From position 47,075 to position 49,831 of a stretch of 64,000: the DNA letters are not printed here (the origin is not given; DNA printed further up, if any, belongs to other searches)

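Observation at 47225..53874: Three adjacent GT-C-type membrane glycosyltransferases plus an LCP enzyme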

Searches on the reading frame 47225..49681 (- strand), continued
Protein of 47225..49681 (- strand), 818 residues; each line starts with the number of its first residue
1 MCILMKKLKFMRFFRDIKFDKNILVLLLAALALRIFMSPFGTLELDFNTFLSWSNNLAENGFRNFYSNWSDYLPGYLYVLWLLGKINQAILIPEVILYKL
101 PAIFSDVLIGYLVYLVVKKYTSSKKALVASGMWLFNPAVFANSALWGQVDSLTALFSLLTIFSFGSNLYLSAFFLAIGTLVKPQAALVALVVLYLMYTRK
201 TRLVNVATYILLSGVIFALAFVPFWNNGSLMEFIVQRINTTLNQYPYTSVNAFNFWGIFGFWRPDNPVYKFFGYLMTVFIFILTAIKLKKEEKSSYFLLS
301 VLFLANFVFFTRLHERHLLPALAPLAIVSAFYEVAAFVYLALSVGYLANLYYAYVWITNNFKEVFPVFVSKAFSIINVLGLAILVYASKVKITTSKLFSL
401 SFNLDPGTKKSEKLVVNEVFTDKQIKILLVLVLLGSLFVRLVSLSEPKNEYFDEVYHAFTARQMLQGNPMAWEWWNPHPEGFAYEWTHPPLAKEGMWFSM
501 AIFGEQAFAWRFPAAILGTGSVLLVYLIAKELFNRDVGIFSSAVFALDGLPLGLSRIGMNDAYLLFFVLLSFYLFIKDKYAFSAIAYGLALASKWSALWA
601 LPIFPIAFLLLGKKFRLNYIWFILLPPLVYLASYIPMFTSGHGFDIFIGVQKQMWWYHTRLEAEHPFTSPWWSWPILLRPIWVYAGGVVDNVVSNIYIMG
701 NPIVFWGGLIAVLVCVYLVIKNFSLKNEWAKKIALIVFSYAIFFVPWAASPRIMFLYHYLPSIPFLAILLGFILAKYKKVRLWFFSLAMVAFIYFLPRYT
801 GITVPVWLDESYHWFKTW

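Call 71: search_protein_families(library=ncbifam, proteins=[L064:10310-11038:+, L064:11013-12095:-, L064:9143-10237:+, L064:12032-13519:+, L064:13525-14238:+, L064:7240-9165:+, L001:7709-9970:-], max_evalue=0.001)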
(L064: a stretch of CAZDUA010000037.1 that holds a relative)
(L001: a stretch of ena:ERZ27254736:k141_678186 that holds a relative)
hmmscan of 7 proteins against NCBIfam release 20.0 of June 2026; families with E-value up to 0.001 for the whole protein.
L064:10310-11038:+ (243 aa): 11 families
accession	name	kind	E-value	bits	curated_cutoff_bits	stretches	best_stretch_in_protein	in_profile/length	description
NF007482.0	PRK10073.1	equivalog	1.5e-09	37.3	423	1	4-123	6-121/334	glycosyltransferase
NF041391.1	DPhHxTase_Halo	equivalog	2.2e-09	36.6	375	1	14-215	5-190/213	dolichyl-phosphate hexose transferase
TIGR03937.1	PgaC_IcaA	equivalog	6.8e-09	35.2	422.3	1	3-104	44-142/407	poly-beta-1,6-N-acetyl-D-glucosamine synthase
TIGR04283.1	glyco_like_mftF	equivalog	2.8e-08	33.6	182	1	8-115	3-99/221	TIGR04283 family arsenosugar biosynthesis glycosyltransferase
NF047588.1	GlcsyltransPgfSStrep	equivalog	4.6e-08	32.6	500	1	6-142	3-139/308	glycosyltransferase PgfS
TIGR04182.1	glyco_TIGR04182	equivalog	5.2e-08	32.6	325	1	6-225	2-207/293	S-layer glycoprotein N-glycosyltransferase AglJ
NF038302.1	EPS_HpsE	equivalog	4.9e-07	29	300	1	8-99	5-98/307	hormogonium polysaccharide biosynthesis glycosyltransferase HpsE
NF007986.1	PRK10714.1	equivalog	7.8e-07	28.4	529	1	6-226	8-223/316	undecaprenyl-phosphate 4-deoxy-4-formamido-L-arabinose transferase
TIGR03111.1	glyc2_xrt_Gpos1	hypoth_equivalog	8.6e-07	28.1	363.95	1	3-132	48-177/439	TIGR03111 family XrtG-associated glycosyltransferase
NF010496.0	PRK13915.1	equivalog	9.6e-05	21.6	262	1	6-103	33-132/307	glucosyl-3-phosphoglycerate synthase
NF047683.1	TeichurnBiosyTuaG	equivalog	0.00021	21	400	1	2-116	4-115/252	teichuronic acid biosynthesis protein TuaG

L064:11013-12095:- (361 aa): 35 families (the best 25 are shown)
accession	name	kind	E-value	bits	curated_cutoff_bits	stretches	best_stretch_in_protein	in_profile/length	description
TIGR01179.1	galE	equivalog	4.7e-59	199.9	262.3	1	52-358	1-328/332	UDP-glucose 4-epimerase GalE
TIGR01181.1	dTDP_gluc_dehyt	equivalog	4.2e-56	190.4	365.1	1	52-359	1-315/321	dTDP-glucose 4,6-dehydratase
TIGR04180.1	EDH_00030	hypoth_equivalog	9.5e-52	175.9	475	1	53-342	1-296/297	NAD-dependent 4,6-dehydratase LegB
NF011728.1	PRK15181.1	equivalog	9.9e-51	172.8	760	1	44-354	9-336/348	Vi polysaccharide biosynthesis UDP-N-acetylglucosaminuronic acid C-4 epimerase TviC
TIGR02197.1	heptose_epim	equivalog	2.9e-39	135.1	274.6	1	53-356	1-314/316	ADP-glyceromanno-heptose 6-epimerase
NF007956.0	PRK10675.1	subfamily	4e-37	128.1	394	1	51-355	1-329/338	UDP-glucose 4-epimerase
NF007490.0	PRK10084.1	subfamily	1.6e-33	116.2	649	1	51-359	1-338/361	dTDP-glucose 4,6-dehydratase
NF007582.0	PRK10217.1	equivalog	2.8e-32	112.2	698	1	52-358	3-334/355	dTDP-glucose 4,6-dehydratase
NF042422.1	oxyalk_red_OleD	equivalog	6.1e-23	81.7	580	1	51-310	1-251/329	2-alkyl-3-oxoalkanoate reductase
TIGR01472.1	gmd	equivalog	1.9e-22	79.9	415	1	54-321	4-280/342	GDP-mannose 4,6-dehydratase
NF008872.0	PRK11908.1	equivalog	5.3e-22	78.3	294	1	51-320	2-282/349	bifunctional UDP-4-keto-pentose/UDP-xylose synthase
NF047922.1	GDPFucSynFcl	equivalog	1.1e-21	77.6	500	1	52-358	4-304/308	GDP-L-fucose synthase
TIGR02622.1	CDP_4_6_dhtase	equivalog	6.1e-21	74.9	278.45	1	51-357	5-332/352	CDP-glucose 4,6-dehydratase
NF008360.0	PRK11150.1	equivalog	8.7e-21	74.4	452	1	53-319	2-265/310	ADP-glyceromanno-heptose 6-epimerase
TIGR03466.1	HpnA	hypoth_equivalog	1.1e-18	67.2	367.65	1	51-186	1-132/327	hopanoid-associated sugar epimerase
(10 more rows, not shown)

L064:9143-10237:+ (365 aa): 1 family
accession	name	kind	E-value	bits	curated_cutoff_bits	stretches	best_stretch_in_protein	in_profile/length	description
NF046093.1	AZOBR_p60025_fam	subfamily_domain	2.9e-07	29.9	150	1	74-211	95-228/232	AZOBR_p60025 family cell surface glycopolymer formation protein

L064:12032-13519:+ (496 aa): 0 families

L064:13525-14238:+ (238 aa): 38 families (the best 25 are shown)
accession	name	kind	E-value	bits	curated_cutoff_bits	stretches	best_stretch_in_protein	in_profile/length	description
NF045667.1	MTase_DVU1556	equivalog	1.5e-15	57.3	155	1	35-129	23-119/213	DVU_1556 family methyltransferase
TIGR01983.1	UbiG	equivalog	4e-13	49.2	102.95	1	31-129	46-151/228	bifunctional 2-polyprenyl-6-hydroxyphenol methylase/3-demethylubiquinol 3-O-methyltransferase UbiG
TIGR02072.1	BioC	equivalog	2.5e-11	43.8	184.95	1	27-179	27-185/244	malonyl-ACP O-methyltransferase BioC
TIGR01934.1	MenG_MenH_UbiE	subfamily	2.9e-10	39.8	158.35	1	25-130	30-142/223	ubiquinone/menaquinone biosynthesis methyltransferase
TIGR02081.1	metW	equivalog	3.5e-10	39.7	189.5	1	35-143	14-120/194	methionine biosynthesis protein MetW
NF001244.0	PRK00216.1-5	equivalog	8.4e-10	38.3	216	1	23-129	37-153/236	bifunctional demethylmenaquinone methyltransferase/2-methoxy-6-polyprenyl-1,4-benzoquinol methylase UbiE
NF010703.0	PRK14103.1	equivalog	1.7e-09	37.5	320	1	29-169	24-164/256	trans-aconitate 2-methyltransferase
NF047649.1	MTase_UXPK_star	exception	3.2e-09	36.2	460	1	37-129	80-181/283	methyltransferase/UXPK-star double selenoprotein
NF043040.1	corrin_prot_MT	hypoth_equivalog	3.6e-08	33.1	180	1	32-129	40-147/216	corrinoid protein-associated methyltransferase CpaM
NF008300.0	PRK11088.1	equivalog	4.6e-08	32.9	303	1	33-148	84-198/272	23S rRNA (guanine(745)-N(1))-methyltransferase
TIGR04345.1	ovoA_Cterm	equivalog_domain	9.5e-08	31.8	170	0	4-72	14-78/242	putative 4-mercaptohistidine N1-methyltransferase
NF001241.0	PRK00216.1-2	equivalog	1.1e-07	31.8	327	1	30-129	47-147/231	demethylmenaquinone methyltransferase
NF041536.1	ArsM_DUF2284_UU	exception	2.3e-07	29.5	575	1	37-129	79-180/459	arsenite methyltransferase/DUF2284 domain selenoprotein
NF040539.1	AST_met_ArsM_2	exception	2.5e-07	30.8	240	1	26-128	48-162/262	putative arsinothricin biosynthesis methyltransferase ArsM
NF041537.1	ArsM_AhpD_UU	exception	2.5e-07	29.8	510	1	37-129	79-180/345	arsenite methyltransferase/AhpD domain selenoprotein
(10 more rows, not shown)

L064:7240-9165:+ (642 aa): 0 families

L001:7709-9970:- (753 aa): 0 families
